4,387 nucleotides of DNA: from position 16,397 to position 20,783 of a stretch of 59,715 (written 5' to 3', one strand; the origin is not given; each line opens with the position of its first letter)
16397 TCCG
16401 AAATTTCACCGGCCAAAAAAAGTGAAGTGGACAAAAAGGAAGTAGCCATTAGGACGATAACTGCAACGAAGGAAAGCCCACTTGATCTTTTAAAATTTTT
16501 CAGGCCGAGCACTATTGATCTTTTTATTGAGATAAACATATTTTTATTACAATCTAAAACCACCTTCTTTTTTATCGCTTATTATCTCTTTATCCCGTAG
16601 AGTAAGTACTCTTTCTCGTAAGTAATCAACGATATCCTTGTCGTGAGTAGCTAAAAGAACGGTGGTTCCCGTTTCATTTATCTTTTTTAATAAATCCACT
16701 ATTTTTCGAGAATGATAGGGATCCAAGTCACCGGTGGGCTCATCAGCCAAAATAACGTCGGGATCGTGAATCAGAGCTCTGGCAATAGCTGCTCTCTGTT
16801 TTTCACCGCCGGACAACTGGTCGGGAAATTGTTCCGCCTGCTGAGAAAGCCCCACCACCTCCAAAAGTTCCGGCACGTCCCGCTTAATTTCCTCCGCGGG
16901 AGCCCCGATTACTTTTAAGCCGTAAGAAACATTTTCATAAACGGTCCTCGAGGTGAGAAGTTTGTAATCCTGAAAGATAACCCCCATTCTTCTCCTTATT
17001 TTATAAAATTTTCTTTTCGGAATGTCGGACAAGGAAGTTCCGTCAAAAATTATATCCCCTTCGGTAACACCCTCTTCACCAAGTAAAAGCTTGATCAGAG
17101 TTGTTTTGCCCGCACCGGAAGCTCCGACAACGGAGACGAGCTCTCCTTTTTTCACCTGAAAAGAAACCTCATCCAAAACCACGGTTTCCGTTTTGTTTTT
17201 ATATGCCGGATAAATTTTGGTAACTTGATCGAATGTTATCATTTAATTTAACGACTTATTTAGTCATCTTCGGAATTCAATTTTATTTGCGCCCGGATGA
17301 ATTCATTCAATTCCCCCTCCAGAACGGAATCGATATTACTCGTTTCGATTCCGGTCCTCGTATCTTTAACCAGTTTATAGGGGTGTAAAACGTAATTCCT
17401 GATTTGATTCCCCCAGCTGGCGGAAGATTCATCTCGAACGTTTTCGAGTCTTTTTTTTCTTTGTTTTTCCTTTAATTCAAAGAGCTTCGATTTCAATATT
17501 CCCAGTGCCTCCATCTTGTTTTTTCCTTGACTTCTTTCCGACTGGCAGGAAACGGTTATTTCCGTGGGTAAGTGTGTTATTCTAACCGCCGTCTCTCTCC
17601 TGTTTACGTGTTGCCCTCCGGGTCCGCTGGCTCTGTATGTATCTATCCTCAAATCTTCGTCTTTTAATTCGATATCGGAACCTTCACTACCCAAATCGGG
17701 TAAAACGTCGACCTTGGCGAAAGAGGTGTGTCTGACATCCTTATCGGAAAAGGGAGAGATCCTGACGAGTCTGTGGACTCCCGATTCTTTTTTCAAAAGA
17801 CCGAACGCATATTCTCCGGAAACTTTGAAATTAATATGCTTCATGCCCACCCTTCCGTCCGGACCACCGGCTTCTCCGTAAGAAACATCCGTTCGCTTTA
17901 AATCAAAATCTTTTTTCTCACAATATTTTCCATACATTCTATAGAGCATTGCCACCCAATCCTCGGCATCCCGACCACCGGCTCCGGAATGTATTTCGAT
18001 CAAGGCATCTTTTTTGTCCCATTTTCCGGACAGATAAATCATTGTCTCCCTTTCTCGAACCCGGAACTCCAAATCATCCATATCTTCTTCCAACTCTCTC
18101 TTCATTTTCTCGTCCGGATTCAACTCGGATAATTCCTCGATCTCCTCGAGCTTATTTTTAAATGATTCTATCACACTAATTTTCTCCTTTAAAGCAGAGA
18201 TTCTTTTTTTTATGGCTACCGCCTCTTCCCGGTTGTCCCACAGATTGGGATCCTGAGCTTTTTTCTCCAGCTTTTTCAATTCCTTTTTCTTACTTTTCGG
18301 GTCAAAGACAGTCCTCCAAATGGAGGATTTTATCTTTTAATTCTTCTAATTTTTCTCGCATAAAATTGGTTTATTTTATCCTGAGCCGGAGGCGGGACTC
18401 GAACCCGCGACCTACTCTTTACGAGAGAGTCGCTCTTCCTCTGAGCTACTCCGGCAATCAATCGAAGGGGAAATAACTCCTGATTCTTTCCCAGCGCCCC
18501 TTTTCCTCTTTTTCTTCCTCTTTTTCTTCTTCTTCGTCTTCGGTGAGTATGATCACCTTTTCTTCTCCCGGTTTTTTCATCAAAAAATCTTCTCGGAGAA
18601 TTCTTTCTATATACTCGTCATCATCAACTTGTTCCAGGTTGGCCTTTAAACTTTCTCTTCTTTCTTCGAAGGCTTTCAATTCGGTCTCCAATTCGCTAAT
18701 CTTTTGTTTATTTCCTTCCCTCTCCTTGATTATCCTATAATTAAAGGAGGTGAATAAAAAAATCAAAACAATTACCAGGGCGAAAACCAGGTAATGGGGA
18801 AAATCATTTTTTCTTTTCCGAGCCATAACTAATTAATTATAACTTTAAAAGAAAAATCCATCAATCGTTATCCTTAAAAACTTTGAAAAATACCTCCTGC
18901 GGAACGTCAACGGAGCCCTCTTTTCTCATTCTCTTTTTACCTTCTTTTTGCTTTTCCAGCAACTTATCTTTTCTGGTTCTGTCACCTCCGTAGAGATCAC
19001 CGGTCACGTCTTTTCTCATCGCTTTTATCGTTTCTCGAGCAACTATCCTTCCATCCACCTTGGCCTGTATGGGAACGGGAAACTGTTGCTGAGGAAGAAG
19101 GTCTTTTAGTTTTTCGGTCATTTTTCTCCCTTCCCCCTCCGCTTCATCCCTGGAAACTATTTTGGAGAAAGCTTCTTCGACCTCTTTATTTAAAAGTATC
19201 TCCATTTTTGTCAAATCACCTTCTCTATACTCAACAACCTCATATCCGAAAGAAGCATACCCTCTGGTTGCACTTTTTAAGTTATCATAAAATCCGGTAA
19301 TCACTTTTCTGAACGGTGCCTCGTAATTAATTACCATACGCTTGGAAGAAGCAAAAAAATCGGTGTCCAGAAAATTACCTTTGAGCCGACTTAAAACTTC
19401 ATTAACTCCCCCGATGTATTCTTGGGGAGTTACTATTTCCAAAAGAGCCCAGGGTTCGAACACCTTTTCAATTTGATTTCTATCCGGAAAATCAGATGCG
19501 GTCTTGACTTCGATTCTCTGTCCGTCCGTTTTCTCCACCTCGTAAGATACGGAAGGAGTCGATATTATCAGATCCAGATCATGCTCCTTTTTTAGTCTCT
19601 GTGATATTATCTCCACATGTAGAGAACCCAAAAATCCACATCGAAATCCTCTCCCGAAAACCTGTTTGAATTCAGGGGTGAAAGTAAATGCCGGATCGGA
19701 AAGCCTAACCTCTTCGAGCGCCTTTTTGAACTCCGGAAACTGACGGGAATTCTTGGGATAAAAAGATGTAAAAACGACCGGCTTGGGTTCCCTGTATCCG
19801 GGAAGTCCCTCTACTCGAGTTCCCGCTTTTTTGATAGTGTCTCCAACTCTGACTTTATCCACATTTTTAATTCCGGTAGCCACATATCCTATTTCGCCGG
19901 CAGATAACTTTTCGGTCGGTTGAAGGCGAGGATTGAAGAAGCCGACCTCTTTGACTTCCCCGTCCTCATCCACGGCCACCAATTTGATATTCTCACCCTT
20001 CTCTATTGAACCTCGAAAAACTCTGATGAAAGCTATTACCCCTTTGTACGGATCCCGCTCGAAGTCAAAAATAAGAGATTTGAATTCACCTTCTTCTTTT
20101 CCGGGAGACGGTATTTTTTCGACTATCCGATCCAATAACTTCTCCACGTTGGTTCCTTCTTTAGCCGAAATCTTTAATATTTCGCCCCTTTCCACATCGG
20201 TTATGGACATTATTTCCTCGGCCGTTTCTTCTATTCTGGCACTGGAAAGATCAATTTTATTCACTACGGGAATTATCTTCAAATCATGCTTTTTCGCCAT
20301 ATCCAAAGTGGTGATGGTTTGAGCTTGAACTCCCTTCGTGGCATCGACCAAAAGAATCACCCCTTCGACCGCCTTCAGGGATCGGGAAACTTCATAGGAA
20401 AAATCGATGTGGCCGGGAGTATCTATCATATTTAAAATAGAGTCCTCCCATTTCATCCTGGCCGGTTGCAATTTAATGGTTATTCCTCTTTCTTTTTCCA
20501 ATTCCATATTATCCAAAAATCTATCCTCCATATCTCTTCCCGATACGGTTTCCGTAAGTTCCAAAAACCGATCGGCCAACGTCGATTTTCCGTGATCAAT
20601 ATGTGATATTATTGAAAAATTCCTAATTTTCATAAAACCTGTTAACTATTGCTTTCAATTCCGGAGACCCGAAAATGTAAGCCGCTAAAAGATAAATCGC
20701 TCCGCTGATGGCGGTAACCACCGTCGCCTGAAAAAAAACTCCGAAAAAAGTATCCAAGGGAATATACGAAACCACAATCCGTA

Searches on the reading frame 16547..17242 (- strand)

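Call 7: search_protein_families(library=pfam, proteins=[window:16547-17242:-], max_evalue=0.001)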
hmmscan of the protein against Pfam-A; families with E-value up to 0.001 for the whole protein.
window:16547-17242:- (231 aa): 4 families
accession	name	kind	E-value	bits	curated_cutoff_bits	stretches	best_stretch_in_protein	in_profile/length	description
PF00005.33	ABC_tran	-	2.8e-35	122.3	25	1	23-170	1-136/137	ABC transporter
PF13304.12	AAA_21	-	3.6e-10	40.9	27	1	141-202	236-300/304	AAA domain, putative AbiEii toxin, Type IV TA system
PF02463.25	SMC_N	-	7.7e-05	22.6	40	1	35-208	26-205/220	RecF/RecN/SMC N terminal domain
PF03193.22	RsgA_GTPase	-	0.00022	21.5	30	1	17-63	91-136/174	RsgA GTPase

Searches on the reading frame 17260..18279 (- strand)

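Call 7: search_protein_families(library=pfam, proteins=[window:17260-18279:-], max_evalue=0.001)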
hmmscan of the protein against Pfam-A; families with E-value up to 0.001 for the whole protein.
window:17260-18279:- (339 aa): 2 families
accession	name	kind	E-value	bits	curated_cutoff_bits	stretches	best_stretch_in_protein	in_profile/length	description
PF03462.23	PCRF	-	3.5e-49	167.7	24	1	2-190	6-194/194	PCRF domain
PF00472.26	RF-1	-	3.1e-37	127.5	35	1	202-308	4-116/116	RF-1 domain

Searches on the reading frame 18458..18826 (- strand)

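Call 7: search_protein_families(library=pfam, proteins=[window:18458-18826:-], max_evalue=0.001)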
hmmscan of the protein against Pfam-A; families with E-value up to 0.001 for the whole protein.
window:18458-18826:- (122 aa): 1 family
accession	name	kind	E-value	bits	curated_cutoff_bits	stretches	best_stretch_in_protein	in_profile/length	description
PF04977.20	DivIC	-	9.3e-11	41.8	28.9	1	19-91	2-75/80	Septum formation initiator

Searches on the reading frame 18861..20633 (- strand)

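Call 7: search_protein_families(library=pfam, proteins=[window:18861-20633:-], max_evalue=0.001)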
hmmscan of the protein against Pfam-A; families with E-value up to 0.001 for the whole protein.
window:18861-20633:- (590 aa): 9 families
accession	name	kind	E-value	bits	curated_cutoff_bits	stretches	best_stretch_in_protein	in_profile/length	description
PF00009.33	GTP_EFTU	-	4e-54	183.5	26.5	1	2-176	2-188/188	Elongation factor Tu GTP binding domain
PF06421.17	LepA_C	-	1.9e-41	140.9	29.7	1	481-587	1-107/107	GTP-binding protein LepA C-terminus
PF00679.30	EFG_C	-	2.5e-19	69.5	27.9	1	391-478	2-87/89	Elongation factor G C-terminus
PF03144.31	GTP_EFTU_D2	-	8.2e-11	42.6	30.3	1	198-267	1-72/73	Elongation factor Tu domain 2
PF14492.12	EFG_III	-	6.3e-07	29.8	27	1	283-357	2-73/75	Elongation Factor G, domain III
PF01926.29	MMR_HSR1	-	1.6e-06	28.7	21.9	1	14-126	10-113/113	50S ribosome-binding GTPase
PF22042.2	EF-G_D2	-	1.9e-06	28.3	27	1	184-267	2-81/84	Elongation factor G domain 2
PF00071.28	Ras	-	4.9e-06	26.7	21.6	1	53-174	36-160/162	Ras family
PF16897.10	MMR_HSR1_Xtn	-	0.00047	20.6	35.2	1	118-174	56-104/106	C-terminal region of MMR_HSR1 domain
